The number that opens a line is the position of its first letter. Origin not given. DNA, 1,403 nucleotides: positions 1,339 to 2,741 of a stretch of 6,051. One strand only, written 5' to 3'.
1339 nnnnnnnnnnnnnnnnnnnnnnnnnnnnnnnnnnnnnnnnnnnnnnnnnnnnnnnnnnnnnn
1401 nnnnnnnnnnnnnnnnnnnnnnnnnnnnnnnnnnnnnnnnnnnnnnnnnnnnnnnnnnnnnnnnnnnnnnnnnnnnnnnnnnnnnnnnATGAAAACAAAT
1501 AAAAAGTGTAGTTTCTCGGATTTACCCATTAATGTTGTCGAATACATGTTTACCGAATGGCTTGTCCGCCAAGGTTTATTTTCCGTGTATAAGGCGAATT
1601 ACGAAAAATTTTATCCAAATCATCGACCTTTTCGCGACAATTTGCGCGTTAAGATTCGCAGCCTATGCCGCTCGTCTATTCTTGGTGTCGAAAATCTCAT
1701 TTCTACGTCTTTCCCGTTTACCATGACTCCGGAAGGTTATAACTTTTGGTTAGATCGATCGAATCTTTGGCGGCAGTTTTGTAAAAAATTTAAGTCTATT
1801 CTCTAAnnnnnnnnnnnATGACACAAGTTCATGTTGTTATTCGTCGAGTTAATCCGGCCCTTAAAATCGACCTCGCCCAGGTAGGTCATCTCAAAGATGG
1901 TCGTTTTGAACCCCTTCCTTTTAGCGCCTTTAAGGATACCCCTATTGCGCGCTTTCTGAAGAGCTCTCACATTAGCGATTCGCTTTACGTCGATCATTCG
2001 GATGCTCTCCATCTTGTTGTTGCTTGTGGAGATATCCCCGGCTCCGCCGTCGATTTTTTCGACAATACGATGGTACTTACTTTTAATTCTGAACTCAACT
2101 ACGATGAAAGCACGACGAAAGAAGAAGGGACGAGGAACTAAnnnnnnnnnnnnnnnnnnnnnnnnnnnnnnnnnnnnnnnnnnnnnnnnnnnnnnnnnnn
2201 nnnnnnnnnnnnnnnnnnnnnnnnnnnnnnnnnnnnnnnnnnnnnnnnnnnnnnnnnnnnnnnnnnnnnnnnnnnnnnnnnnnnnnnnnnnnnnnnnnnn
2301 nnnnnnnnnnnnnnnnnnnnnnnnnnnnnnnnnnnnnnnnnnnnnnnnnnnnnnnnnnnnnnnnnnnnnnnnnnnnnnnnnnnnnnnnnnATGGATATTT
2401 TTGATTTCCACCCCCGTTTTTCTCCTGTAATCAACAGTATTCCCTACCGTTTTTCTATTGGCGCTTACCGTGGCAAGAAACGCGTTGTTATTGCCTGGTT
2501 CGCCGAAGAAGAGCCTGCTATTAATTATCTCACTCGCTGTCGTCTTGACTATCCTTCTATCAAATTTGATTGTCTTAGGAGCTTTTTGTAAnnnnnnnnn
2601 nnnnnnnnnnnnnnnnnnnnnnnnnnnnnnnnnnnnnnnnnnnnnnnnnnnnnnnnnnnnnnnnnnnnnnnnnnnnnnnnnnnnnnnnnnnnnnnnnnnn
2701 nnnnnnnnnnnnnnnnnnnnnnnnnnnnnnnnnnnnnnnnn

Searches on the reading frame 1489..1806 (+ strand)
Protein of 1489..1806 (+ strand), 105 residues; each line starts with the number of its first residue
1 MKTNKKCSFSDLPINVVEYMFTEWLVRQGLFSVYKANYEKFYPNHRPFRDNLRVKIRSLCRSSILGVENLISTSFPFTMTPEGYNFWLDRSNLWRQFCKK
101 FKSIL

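Call 9: search_protein_families(library=pfam, proteins=[window:1489-1806:+], max_evalue=0.1)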
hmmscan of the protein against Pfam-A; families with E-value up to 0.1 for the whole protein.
window:1489-1806:+ (105 aa): 0 families

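Call 62: search_protein_families(library=phrogs, proteins=[window:1489-1803:+], max_evalue=1)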
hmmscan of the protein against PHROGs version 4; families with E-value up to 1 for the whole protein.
window:1489-1803:+ (105 aa): 4 families
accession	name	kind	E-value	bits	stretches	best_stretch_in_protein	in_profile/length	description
phrog_30073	-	unknown function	0.0058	17.9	1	69-89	57-77/81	-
phrog_10949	-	unknown function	0.013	16.9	1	66-91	51-76/80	-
phrog_16354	-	unknown function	0.048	14.9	1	68-89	45-66/76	-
phrog_20208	-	unknown function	0.14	11.4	1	2-63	504-563/697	-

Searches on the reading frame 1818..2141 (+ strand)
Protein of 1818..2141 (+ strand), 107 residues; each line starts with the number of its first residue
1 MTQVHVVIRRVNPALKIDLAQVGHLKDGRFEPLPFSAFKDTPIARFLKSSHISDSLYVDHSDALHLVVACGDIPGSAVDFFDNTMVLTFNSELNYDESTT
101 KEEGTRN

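Call 9: search_protein_families(library=pfam, proteins=[window:1818-2141:+], max_evalue=0.1)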
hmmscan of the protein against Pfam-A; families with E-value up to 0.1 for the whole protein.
window:1818-2141:+ (107 aa): 0 families

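Call 62: search_protein_families(library=phrogs, proteins=[window:1818-2138:+], max_evalue=1)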
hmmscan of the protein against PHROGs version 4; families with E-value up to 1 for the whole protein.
window:1818-2138:+ (107 aa): 1 family
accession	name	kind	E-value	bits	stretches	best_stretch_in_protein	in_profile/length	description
phrog_28569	-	unknown function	0.13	12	1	48-101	305-360/452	-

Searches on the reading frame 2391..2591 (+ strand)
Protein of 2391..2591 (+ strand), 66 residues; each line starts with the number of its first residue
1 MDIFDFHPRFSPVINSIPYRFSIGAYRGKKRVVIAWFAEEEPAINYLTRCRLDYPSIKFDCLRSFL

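Call 9: search_protein_families(library=pfam, proteins=[window:2391-2591:+], max_evalue=0.1)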
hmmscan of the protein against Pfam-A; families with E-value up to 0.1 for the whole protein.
window:2391-2591:+ (66 aa): 0 families

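Call 62: search_protein_families(library=phrogs, proteins=[window:2391-2588:+], max_evalue=1)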
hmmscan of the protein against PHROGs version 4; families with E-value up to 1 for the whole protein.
window:2391-2588:+ (66 aa): 1 family
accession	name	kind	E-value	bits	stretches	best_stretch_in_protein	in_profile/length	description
phrog_4635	-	unknown function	0.19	13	1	25-48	62-87/103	-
